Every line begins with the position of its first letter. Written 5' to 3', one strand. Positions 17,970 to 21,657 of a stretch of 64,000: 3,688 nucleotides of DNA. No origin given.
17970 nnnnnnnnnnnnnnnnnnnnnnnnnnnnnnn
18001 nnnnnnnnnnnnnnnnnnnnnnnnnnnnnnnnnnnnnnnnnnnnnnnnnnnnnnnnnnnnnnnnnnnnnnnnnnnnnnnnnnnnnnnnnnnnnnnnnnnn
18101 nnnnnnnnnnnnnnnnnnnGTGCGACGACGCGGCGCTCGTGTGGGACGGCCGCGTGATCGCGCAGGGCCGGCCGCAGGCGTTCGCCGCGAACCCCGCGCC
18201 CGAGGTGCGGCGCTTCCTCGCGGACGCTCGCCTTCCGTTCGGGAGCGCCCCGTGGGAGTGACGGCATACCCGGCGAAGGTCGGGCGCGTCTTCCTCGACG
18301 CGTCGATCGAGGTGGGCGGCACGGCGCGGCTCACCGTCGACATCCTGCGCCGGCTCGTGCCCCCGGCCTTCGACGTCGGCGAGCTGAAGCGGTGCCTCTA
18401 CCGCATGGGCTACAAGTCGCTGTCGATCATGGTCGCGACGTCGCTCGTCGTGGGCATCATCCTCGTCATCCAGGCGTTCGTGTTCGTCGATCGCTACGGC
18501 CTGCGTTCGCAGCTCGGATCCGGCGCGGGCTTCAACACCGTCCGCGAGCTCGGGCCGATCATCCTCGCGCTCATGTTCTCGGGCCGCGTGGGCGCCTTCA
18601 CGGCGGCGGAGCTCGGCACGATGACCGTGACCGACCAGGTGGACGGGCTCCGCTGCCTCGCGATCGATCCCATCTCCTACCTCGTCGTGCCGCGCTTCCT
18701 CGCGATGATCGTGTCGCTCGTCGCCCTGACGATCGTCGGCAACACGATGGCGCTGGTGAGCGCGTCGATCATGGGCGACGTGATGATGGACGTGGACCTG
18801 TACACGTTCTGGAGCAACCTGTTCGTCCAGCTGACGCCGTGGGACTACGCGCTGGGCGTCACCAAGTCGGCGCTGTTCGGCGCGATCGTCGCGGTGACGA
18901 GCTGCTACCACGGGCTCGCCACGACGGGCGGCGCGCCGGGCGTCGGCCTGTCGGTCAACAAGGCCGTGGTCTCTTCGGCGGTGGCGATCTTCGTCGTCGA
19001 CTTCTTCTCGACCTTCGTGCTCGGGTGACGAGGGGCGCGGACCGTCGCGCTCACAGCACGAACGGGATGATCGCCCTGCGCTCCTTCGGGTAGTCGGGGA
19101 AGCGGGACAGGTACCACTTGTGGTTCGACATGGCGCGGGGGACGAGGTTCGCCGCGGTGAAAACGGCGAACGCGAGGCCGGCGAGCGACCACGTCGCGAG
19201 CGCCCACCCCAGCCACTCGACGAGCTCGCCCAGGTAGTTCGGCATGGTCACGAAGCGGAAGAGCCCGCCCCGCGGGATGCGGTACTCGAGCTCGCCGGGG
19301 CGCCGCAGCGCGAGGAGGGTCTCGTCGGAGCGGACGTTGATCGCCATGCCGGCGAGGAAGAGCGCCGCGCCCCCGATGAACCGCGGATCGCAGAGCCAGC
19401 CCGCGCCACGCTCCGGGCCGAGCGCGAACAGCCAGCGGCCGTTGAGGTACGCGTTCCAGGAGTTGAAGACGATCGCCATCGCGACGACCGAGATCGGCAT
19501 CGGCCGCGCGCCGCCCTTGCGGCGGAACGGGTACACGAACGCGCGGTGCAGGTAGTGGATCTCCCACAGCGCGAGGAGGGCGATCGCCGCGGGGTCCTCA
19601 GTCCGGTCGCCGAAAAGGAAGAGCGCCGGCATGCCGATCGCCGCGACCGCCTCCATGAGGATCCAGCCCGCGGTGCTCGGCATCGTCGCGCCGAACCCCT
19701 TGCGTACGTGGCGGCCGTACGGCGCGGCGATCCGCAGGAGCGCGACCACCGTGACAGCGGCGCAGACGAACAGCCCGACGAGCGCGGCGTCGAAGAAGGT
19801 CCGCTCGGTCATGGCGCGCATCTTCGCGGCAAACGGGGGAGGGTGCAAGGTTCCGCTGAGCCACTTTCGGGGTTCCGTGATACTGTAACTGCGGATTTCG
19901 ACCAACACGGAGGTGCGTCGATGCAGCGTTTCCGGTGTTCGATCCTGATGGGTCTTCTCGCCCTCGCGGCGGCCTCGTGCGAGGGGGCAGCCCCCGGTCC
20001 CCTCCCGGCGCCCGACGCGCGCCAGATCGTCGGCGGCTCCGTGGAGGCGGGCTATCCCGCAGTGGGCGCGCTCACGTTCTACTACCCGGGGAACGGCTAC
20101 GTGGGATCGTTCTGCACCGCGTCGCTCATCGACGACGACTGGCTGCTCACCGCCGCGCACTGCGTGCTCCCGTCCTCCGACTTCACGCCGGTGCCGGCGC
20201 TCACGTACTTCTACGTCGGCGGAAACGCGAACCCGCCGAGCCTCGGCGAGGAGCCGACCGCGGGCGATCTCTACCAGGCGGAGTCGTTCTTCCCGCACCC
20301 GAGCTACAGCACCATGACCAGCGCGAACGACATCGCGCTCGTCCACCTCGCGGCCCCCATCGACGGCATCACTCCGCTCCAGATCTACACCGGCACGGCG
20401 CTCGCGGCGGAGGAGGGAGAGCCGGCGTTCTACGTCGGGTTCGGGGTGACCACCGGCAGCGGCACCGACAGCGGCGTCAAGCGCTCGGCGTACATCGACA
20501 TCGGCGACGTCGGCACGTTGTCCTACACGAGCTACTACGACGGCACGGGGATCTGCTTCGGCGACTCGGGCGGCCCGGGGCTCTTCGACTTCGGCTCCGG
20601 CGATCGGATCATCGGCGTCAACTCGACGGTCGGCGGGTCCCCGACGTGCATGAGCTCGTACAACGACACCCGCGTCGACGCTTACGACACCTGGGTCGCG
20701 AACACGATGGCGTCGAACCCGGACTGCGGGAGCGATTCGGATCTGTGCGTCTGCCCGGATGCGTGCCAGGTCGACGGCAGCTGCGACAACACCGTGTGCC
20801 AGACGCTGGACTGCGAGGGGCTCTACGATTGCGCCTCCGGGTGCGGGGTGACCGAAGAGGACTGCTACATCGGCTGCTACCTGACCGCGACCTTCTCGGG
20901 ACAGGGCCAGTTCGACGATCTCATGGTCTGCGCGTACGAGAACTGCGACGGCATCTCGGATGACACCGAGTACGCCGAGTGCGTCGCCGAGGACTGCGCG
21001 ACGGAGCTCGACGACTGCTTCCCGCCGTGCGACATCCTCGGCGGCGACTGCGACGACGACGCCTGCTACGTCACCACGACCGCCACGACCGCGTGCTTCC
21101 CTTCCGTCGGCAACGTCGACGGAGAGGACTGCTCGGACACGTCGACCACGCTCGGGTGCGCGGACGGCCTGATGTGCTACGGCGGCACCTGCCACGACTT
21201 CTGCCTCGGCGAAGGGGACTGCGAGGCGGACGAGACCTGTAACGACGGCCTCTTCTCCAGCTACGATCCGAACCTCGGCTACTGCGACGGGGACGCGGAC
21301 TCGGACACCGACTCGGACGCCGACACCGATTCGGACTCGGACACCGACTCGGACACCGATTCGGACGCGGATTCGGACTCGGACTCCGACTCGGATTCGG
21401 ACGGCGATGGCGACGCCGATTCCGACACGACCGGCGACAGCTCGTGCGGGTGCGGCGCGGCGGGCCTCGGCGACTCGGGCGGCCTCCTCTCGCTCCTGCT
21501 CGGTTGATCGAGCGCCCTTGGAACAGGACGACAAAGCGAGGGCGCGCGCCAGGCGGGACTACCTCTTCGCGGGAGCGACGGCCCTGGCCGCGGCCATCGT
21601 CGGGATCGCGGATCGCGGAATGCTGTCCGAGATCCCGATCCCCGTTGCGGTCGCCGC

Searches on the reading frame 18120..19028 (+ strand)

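Call 9: search_protein_families(library=pfam, proteins=[window:18120-19028:+], max_evalue=0.001)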
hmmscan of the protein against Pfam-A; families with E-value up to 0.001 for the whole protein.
window:18120-19028:+ (302 aa): 1 family
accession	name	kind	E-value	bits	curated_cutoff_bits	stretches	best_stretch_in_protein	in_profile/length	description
PF02405.21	MlaE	-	5.6e-63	212.8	22.5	1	92-299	4-211/212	Permease MlaE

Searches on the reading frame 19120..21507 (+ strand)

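Call 9: search_protein_families(library=pfam, proteins=[window:19120-21507:+], max_evalue=0.001)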
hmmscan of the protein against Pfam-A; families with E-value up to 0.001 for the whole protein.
window:19120-21507:+ (795 aa): 2 families
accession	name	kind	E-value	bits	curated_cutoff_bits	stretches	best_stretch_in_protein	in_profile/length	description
PF00089.32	Trypsin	-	5.3e-19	69.4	20.6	1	325-526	23-220/220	Trypsin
PF13365.12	Trypsin_2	-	1e-05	26.7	27.6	1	332-488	1-134/144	Trypsin-like peptidase domain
